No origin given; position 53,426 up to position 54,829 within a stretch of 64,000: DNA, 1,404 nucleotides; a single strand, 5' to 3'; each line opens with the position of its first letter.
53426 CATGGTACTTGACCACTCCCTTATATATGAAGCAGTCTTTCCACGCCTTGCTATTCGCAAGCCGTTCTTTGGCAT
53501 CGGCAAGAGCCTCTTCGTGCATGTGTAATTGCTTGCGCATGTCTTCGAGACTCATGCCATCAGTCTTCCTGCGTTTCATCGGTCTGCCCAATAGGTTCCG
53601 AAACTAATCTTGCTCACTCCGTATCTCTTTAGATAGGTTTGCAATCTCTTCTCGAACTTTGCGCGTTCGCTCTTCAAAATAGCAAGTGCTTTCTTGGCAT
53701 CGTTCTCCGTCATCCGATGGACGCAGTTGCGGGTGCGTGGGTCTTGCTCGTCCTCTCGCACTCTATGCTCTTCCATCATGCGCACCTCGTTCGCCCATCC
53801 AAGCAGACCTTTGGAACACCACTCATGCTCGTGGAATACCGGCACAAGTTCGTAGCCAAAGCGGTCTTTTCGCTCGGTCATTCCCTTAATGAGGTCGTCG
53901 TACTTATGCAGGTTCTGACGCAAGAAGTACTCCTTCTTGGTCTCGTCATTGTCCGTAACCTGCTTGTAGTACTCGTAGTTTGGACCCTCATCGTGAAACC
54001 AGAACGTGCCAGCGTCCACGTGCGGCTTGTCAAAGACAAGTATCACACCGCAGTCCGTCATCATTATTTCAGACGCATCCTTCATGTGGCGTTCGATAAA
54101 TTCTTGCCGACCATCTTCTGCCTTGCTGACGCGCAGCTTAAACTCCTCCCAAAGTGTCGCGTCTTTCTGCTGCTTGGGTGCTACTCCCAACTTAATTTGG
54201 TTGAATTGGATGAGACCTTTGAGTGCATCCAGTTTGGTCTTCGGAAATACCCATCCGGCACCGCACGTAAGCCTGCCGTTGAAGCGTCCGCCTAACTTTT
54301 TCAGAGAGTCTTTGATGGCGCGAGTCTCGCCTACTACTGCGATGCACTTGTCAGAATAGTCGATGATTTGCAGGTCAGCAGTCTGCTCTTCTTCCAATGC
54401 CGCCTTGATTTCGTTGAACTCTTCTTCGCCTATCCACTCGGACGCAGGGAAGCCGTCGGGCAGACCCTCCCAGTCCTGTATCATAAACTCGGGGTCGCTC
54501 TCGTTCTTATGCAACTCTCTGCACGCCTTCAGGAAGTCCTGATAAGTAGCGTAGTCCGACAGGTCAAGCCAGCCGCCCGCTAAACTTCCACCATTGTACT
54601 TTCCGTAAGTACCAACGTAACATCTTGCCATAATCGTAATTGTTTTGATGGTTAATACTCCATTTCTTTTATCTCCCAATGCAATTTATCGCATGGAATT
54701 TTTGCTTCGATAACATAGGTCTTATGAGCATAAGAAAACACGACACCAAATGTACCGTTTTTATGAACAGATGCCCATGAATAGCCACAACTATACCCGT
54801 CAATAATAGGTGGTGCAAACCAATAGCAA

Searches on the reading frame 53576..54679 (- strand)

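Call 9: search_protein_families(library=phrogs, proteins=[window:53576-54679:-])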
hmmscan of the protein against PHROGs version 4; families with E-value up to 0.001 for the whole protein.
window:53576-54679:- (367 aa): 1 family
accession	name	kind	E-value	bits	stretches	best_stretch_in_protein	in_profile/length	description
phrog_2059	-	moron, auxiliary metabolic gene and host takeover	7.9e-14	53.3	1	17-113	2-103/181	anti-restriction protein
